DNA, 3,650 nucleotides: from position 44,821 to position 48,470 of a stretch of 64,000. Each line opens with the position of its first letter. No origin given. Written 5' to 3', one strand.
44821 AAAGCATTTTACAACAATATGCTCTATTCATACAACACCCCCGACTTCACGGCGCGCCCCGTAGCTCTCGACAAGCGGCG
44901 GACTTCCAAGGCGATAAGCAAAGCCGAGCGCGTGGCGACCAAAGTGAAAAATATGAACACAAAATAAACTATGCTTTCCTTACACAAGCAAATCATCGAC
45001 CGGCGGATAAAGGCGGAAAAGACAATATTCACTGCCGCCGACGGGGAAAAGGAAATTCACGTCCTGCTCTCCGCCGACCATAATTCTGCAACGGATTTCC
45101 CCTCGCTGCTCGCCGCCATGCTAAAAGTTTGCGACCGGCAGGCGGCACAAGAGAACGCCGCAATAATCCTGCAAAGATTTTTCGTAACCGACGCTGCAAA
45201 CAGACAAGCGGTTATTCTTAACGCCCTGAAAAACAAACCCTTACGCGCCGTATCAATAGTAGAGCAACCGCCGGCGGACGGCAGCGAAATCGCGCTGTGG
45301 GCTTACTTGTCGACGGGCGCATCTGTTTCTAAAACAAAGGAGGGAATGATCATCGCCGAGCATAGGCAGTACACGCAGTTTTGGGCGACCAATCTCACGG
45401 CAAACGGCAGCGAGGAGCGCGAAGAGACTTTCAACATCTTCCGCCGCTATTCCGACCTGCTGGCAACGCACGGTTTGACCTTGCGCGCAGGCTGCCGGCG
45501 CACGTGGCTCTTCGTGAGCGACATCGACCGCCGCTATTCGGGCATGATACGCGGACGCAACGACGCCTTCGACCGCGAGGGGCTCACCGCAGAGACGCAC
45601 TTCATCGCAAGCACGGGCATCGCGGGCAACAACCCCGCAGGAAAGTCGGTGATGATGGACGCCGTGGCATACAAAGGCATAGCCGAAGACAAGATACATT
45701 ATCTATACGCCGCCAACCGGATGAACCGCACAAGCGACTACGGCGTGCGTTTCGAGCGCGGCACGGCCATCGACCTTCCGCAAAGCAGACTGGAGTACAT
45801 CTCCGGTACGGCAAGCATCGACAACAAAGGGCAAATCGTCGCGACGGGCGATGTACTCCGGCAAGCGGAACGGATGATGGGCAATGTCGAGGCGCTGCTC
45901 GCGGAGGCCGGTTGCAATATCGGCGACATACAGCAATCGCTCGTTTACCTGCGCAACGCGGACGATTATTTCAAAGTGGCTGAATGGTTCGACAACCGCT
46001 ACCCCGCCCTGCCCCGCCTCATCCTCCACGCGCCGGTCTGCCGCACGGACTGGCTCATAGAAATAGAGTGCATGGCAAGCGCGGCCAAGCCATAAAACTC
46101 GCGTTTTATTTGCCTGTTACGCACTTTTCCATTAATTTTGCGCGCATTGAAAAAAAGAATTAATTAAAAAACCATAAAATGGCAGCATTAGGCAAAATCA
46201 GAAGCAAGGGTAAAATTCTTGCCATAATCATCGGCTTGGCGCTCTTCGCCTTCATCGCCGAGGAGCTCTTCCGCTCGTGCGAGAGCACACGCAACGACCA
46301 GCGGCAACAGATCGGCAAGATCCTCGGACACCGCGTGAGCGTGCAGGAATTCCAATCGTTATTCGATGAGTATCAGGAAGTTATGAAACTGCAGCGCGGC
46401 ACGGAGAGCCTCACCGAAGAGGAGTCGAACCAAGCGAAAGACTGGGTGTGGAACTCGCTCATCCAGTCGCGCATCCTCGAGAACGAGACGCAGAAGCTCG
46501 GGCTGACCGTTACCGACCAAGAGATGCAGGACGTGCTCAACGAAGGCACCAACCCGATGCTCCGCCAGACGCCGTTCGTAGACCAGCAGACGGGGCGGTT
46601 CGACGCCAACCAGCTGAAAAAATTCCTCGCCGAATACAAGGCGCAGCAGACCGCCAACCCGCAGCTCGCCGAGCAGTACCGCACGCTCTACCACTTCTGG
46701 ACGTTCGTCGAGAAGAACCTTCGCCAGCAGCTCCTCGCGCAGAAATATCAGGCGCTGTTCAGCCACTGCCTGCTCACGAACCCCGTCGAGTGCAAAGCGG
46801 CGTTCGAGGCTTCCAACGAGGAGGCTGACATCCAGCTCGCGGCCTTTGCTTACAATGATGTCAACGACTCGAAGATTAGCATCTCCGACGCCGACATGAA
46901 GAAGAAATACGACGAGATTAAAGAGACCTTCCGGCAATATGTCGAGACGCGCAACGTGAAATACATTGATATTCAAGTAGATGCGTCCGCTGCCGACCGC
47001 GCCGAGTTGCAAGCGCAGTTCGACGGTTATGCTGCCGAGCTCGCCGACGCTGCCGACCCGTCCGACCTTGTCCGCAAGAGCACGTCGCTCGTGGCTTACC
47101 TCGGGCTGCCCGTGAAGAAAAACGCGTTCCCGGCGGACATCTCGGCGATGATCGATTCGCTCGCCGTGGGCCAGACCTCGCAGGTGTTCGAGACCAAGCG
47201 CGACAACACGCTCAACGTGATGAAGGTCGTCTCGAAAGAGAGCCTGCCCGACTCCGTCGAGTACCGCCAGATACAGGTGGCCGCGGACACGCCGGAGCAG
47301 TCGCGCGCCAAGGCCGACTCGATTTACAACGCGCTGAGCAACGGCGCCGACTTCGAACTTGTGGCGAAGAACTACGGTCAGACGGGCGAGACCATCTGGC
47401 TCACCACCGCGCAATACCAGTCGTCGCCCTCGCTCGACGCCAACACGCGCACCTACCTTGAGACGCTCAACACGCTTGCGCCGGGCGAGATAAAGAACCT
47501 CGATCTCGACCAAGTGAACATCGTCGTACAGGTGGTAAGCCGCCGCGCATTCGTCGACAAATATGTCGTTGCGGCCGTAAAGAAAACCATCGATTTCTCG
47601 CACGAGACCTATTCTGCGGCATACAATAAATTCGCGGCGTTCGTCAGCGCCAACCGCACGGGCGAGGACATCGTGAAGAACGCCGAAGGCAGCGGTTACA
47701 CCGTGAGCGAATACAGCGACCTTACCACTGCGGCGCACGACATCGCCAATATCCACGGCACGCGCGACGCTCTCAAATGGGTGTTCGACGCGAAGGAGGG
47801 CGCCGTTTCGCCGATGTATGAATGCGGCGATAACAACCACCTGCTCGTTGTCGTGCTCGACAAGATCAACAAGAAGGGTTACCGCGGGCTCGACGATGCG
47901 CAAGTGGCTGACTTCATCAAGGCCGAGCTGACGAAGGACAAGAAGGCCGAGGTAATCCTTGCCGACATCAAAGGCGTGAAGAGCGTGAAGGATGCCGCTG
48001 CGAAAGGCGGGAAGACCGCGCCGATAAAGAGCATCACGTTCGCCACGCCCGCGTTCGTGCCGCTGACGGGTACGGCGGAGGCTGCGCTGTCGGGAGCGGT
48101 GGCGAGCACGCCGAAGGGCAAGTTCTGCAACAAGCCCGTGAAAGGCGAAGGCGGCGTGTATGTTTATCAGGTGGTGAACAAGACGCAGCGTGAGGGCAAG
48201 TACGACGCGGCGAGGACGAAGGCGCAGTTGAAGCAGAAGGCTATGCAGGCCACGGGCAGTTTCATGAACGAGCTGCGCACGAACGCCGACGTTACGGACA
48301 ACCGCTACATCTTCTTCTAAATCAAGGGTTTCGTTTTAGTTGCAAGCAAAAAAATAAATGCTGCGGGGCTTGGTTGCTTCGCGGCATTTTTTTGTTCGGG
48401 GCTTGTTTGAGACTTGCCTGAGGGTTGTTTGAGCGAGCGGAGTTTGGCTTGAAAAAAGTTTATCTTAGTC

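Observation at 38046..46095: Six-gene operon built on a tandemly duplicated pair of a polytopic membrane protein and a CXXCH propeller lipoprotein, with no assignable function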

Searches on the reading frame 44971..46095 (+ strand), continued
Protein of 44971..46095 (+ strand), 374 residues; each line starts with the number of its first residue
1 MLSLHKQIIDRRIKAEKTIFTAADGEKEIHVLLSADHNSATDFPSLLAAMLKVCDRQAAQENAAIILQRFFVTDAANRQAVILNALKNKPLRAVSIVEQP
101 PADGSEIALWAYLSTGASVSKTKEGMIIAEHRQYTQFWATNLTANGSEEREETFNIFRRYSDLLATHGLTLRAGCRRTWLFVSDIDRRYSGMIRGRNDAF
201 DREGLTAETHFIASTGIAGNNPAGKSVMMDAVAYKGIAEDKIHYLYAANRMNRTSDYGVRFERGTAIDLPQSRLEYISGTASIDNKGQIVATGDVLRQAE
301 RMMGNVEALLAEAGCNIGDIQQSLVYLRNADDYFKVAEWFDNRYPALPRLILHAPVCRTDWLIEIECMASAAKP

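Call 81: find_encoding_contigs(protein=P0449, flank=9000, max_places=1)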
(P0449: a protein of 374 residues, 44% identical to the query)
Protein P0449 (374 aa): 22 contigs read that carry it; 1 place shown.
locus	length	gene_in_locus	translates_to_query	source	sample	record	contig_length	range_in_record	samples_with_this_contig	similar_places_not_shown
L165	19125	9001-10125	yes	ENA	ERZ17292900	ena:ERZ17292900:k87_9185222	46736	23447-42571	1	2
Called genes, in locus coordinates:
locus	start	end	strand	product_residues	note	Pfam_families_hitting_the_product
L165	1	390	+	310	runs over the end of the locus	PF00294:PfkB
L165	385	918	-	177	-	PF18306:LDcluster4, PF03641:Lysine_decarbox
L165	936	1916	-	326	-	PF01814:Hemerythrin (weak), PF00196:GerE, PF08281:Sigma70_r4_2 (weak)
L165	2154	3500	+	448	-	-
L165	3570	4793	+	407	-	PF09375:Peptidase_M75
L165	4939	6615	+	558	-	PF06537:DHOR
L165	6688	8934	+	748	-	PF05140:ResB, PF01578:Cytochrom_C_asm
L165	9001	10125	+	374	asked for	PF01042:Ribonuc_L-PSP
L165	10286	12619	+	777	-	PF04023:FeoA, PF01926:MMR_HSR1, PF02421:FeoB_N, PF09439:SRPRB (weak), PF07670:Gate, PF07664:FeoB_C, PF07670:Gate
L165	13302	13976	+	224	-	PF17851:GH43_C2 (weak), PF07081:DUF1349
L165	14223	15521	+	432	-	PF00675:Peptidase_M16, PF05193:Peptidase_M16_C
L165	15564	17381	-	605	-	PF02837:Glyco_hydro_2_N, PF22666:Glyco_hydro_2_N2, PF00703:Glyco_hydro_2, PF02836:Glyco_hydro_2_C (weak)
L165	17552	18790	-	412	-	PF00657:Lipase_GDSL, PF13472:Lipase_GDSL_2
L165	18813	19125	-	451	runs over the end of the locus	PF03023:MurJ, PF01554:MatE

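Call 82: find_encoding_contigs(protein=P0415, flank=9000, max_places=1)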
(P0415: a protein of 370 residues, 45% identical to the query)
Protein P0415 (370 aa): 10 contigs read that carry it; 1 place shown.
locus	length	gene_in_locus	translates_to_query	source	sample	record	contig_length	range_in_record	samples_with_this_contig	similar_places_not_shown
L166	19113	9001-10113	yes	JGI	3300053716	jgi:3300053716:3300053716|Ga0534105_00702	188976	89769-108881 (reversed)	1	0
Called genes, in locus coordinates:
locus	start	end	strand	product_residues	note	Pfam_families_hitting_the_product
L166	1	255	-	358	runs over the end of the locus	PF01610:DDE_Tnp_ISL3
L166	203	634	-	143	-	-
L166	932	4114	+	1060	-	PF13620:CarboxypepD_reg, PF13715:CarbopepD_reg_2, PF07715:Plug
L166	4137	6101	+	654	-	PF14322:SusD-like_3 (weak), PF07980:SusD_RagB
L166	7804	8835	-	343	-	PF13088:BNR_2 (faint)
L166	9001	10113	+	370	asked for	PF01042:Ribonuc_L-PSP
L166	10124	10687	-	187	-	PF13419:HAD_2, PF00702:Hydrolase, PF12710:HAD (faint), PF08282:Hydrolase_3 (faint), PF13242:Hydrolase_like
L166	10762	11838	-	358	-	PF01610:DDE_Tnp_ISL3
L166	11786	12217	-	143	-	-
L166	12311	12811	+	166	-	PF00581:Rhodanese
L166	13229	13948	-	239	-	PF01569:PAP2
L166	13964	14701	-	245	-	-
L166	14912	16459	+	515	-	PF12161:HsdM_N, PF02384:N6_Mtase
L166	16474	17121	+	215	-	PF01420:Methylase_S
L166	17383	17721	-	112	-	PF01609:DDE_Tnp_1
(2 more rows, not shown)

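Call 84: find_encoding_contigs(protein=P0423, flank=9000, max_places=1)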
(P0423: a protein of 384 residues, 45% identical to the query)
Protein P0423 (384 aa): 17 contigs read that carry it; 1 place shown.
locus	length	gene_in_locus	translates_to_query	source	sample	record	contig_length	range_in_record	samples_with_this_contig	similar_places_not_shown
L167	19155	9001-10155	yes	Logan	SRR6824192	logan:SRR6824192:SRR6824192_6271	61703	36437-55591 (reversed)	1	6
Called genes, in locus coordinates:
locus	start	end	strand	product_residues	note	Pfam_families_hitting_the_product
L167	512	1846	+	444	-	PF07642:BBP2 (faint)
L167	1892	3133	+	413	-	PF09375:Peptidase_M75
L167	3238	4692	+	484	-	PF00034:Cytochrom_C (faint), PF06537:DHOR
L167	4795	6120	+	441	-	PF07396:Porin_O_P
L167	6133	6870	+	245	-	-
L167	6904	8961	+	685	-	PF05140:ResB, PF01578:Cytochrom_C_asm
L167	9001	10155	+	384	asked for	PF01042:Ribonuc_L-PSP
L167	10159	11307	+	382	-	PF01042:Ribonuc_L-PSP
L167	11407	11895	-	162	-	PF03852:Vsr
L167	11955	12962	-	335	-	PF01032:FecCD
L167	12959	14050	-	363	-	PF01497:Peripla_BP_2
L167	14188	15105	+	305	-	PF00899:ThiF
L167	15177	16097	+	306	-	PF00701:DHDPS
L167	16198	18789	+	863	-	PF24996:NANM, PF01344:Kelch_1 (faint), PF07646:Kelch_2 (faint), PF24681:Kelch_KLHDC2_KLHL20_DRC7 (weak), PF24981:Beta-prop_ATRN-LZTR1 (faint), PF24996:NANM, PF00474:SSF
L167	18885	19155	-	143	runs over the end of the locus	-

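Call 85: find_encoding_contigs(protein=P0481, flank=9000, max_places=1)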
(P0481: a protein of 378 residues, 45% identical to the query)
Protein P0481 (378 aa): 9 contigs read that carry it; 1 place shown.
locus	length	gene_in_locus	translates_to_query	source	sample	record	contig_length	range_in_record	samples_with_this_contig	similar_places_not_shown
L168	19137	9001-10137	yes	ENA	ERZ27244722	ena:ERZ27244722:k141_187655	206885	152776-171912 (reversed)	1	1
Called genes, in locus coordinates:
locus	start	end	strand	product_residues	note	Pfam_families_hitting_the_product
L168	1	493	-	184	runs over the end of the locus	PF01327:Pep_deformylase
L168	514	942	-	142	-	PF03652:RuvX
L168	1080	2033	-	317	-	PF13201:PCMD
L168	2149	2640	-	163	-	PF05036:SPOR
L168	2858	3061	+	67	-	PF12732:YtxH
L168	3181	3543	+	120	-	PF07332:Phage_holin_3_6 (weak)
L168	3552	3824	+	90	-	-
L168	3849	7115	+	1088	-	PF26549:Tricorn_N, PF26550:Tricorn_2nd, PF07676:PD40, PF26549:Tricorn_N, PF26550:Tricorn_2nd, PF07676:PD40, PF14684:Tricorn_C1, PF03572:Peptidase_S41, +5 more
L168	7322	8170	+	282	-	PF12833:HTH_18, PF00165:HTH_AraC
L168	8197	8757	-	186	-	PF03729:DUF308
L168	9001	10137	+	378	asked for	PF01042:Ribonuc_L-PSP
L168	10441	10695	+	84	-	-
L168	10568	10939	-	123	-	PF03840:SecG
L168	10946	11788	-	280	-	-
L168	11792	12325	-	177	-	PF04390:LptE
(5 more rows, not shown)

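Call 86: find_encoding_contigs(protein=P0494, flank=9000, max_places=1)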
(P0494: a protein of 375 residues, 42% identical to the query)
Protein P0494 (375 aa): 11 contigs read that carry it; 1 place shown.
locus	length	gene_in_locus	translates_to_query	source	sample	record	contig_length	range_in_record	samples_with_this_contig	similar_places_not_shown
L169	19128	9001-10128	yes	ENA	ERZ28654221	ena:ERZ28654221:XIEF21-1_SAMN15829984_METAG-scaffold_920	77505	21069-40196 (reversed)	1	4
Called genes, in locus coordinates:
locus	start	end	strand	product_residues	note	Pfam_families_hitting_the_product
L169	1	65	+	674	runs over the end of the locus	PF05649:Peptidase_M13_N, PF01431:Peptidase_M13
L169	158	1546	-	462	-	PF12708:Pect-lyase_RHGA_epim (faint), PF00295:Glyco_hydro_28, PF13229:Beta_helix (weak)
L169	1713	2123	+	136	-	PF20558:DUF6769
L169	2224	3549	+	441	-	PF25917:BSH_RND (faint), PF25919:BSH_CusB, PF25967:RND-MFP_C, PF25975:CzcB_C, PF25989:YknX_C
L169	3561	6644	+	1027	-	PF00873:ACR_tran, PF03176:MMPL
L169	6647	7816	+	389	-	PF02321:OEP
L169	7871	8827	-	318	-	PF01814:Hemerythrin, PF00196:GerE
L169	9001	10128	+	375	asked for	PF01042:Ribonuc_L-PSP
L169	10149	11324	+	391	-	PF05140:ResB, PF01578:Cytochrom_C_asm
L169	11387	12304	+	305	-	PF04204:HTS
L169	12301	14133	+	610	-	PF01136:Peptidase_U32, PF12392:DUF3656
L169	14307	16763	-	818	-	PF07715:Plug, PF00593:TonB_dep_Rec_b-barrel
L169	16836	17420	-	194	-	PF00196:GerE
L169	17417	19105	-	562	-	PF28550:DUF8436, PF00890:FAD_binding_2 (weak), PF01266:DAO (faint), PF03486:HI0933_like, PF07992:Pyr_redox_2 (faint), PF21688:FAD-depend_C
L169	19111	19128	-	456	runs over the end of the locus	PF18073:Zn_ribbon_LapB, PF13481:AAA_25, PF03796:DnaB_C (faint), PF06745:ATPase (weak), PF23442:DUF7125 (faint), PF13401:AAA_22 (weak), PF13541:ChlI, PF05362:Lon_C, +1 more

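Call 90: search_protein_families(library=ncbifam, max_evalue=0.01, proteins=[L164:2056-3462:+, L164:4897-6612:+, L167:10159-11307:+])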
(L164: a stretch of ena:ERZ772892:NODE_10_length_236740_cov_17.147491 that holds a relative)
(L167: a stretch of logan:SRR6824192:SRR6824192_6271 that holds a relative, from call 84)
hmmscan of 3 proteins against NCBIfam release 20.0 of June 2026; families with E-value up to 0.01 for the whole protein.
L164:2056-3462:+ (468 aa): 0 families

L164:4897-6612:+ (571 aa): 0 families

L167:10159-11307:+ (382 aa): 3 families
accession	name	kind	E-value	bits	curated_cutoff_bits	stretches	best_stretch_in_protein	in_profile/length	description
TIGR03610.1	RutC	equivalog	5.5e-09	36.2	169.1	1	274-365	27-119/127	pyrimidine utilization protein C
TIGR00004.1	TIGR00004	subfamily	5.5e-08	33.1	106.25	1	274-370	25-123/125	Rid family detoxifying hydrolase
TIGR04444.1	chori_FkbO_Hyg5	subfamily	1.2e-06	28.1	325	1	173-368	100-309/311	FkbO/Hyg5 family chorismatase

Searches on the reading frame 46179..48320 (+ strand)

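Call 40: search_protein_families(library=pfam, max_evalue=0.001, proteins=[window:46179-48320:+])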
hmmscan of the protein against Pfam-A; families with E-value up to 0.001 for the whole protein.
window:46179-48320:+ (713 aa): 5 families
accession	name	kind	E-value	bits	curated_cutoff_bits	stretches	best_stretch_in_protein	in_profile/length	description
PF13623.11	SurA_N_2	-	9.5e-44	149.2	28.5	1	4-150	1-145/145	SurA-like N-terminal domain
PF13624.11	SurA_N_3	-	7.1e-13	49.2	27.2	1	6-155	4-143/162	SurA-like N-terminal domain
PF13145.12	Rotamase_2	-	1.1e-10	42.9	27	0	235-342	1-99/121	PPIC-type PPIASE domain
PF13616.12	Rotamase_3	-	1.1e-06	29.6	22.5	1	346-438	2-97/116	PPIC-type PPIASE domain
PF00639.27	Rotamase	-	0.00051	21.4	21.7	0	370-402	13-46/97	PPIC-type PPIASE domain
